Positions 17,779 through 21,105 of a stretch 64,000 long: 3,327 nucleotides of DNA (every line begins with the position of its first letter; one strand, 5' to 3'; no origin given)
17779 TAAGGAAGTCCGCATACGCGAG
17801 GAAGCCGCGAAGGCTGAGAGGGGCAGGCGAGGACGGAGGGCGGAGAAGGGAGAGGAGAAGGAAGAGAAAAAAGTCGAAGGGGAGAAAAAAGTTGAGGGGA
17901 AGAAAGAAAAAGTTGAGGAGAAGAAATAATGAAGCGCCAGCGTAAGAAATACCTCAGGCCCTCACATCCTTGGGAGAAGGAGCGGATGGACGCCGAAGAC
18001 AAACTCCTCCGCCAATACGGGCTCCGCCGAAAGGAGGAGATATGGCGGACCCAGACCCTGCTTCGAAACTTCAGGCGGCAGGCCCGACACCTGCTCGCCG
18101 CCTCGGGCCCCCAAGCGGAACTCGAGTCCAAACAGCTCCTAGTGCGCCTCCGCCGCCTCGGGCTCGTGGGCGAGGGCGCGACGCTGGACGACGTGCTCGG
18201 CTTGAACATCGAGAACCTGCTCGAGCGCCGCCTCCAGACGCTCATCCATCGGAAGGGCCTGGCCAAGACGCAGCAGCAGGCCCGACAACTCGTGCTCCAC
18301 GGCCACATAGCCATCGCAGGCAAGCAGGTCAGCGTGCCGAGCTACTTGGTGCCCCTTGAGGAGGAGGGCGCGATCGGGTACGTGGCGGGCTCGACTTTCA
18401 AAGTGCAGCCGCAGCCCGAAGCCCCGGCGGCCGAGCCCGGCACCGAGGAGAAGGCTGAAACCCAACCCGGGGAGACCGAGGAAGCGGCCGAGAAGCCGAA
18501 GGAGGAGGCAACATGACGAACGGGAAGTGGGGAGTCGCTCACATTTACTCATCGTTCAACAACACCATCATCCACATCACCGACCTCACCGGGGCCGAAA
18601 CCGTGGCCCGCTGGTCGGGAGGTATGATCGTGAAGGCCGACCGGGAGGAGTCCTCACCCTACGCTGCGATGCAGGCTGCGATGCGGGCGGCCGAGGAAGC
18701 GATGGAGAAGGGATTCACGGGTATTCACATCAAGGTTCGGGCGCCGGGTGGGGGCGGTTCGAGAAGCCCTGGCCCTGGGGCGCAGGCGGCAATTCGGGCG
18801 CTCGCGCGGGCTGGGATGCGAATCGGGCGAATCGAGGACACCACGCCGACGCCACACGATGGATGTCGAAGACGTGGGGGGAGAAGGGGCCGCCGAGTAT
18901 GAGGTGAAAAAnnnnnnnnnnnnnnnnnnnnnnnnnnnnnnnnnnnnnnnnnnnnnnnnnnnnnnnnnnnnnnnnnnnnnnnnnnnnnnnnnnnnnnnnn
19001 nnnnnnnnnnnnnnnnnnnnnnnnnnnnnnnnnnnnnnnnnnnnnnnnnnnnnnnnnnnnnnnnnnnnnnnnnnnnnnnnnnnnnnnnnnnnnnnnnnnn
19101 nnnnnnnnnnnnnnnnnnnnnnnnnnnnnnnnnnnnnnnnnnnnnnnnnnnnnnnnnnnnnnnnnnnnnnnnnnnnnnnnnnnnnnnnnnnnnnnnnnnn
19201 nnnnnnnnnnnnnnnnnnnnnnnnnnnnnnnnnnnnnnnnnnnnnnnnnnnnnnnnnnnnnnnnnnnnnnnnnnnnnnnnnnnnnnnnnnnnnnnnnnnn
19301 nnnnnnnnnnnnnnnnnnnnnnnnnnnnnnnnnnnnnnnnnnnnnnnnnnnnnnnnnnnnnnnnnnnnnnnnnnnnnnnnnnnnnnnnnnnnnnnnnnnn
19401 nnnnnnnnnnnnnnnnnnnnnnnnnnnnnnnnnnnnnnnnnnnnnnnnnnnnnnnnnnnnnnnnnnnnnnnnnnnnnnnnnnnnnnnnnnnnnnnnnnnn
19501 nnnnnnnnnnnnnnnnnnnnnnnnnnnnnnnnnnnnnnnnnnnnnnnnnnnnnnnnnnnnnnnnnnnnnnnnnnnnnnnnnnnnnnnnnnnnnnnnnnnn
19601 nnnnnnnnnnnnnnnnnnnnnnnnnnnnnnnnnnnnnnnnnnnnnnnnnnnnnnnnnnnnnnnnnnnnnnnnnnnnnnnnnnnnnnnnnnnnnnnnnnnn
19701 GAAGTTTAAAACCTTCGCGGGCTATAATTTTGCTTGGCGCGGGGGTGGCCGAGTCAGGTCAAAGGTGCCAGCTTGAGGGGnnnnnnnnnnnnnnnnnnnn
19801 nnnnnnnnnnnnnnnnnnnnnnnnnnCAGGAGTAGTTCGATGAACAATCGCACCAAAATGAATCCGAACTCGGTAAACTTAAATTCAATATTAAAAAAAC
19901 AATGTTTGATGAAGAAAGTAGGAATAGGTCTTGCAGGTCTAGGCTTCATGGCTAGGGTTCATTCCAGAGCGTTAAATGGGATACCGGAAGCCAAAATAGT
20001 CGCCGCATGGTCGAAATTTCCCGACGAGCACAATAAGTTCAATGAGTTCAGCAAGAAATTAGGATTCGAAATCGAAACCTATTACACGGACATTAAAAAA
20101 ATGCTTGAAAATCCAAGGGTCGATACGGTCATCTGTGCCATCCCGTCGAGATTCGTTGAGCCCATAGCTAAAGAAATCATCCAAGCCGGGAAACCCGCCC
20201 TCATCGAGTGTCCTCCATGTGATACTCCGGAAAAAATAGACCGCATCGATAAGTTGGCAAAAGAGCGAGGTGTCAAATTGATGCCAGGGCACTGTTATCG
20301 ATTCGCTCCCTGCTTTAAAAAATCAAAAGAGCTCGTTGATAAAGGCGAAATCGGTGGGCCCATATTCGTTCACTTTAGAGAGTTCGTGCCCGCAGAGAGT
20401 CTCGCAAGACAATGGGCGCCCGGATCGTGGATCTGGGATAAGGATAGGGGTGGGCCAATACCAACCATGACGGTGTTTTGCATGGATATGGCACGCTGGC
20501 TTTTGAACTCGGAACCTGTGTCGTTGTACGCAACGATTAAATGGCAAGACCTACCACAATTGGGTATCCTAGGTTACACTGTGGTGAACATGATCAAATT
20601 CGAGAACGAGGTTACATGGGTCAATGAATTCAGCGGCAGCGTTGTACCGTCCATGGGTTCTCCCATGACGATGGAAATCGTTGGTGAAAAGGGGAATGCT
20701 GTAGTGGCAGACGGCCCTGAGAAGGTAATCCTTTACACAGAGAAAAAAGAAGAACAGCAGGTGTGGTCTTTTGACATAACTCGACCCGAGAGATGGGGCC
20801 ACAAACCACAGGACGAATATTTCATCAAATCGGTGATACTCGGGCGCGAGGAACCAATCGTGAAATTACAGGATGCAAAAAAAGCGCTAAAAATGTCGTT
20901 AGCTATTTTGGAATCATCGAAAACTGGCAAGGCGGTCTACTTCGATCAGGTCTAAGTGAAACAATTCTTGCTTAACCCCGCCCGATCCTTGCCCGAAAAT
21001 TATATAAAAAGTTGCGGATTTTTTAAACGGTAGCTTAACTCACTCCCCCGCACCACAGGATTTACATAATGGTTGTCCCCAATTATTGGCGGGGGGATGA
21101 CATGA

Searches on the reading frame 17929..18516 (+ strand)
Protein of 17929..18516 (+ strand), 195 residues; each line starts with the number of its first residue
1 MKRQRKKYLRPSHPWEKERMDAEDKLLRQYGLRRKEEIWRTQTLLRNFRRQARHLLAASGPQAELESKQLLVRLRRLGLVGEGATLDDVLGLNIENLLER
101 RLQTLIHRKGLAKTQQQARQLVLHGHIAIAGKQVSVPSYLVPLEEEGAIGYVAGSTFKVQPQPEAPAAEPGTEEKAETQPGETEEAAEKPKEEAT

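Call 44: search_protein_families(library=pfam, proteins=[window:17929-18516:+], max_evalue=0.0001)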
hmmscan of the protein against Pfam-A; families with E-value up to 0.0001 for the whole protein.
window:17929-18516:+ (195 aa): 2 families
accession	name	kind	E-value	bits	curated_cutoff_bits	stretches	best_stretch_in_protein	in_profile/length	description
PF01479.30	S4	-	4.7e-12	45.9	22.8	1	100-144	1-45/48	S4 domain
PF00163.24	Ribosomal_S4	-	7.9e-05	23.7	23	1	3-99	4-95/95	Ribosomal protein S4/S9 N-terminal domain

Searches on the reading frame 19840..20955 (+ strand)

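Call 44: search_protein_families(library=pfam, proteins=[window:19840-20955:+], max_evalue=0.0001)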
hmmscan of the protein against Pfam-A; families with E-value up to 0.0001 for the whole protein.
window:19840-20955:+ (371 aa): 3 families
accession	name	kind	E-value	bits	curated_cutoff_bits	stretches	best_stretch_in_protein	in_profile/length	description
PF01408.29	GFO_IDH_MocA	-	7.2e-17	62.6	24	1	28-151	2-120/120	Oxidoreductase family, NAD-binding Rossmann fold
PF22725.1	GFO_IDH_MocA_C3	-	7.1e-14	52.3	27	1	159-287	1-123/124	GFO/IDH/MocA C-terminal domain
PF02894.22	GFO_IDH_MocA_C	-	1.8e-09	38.2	22.9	1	163-366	1-216/218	Oxidoreductase family, C-terminal alpha/beta domain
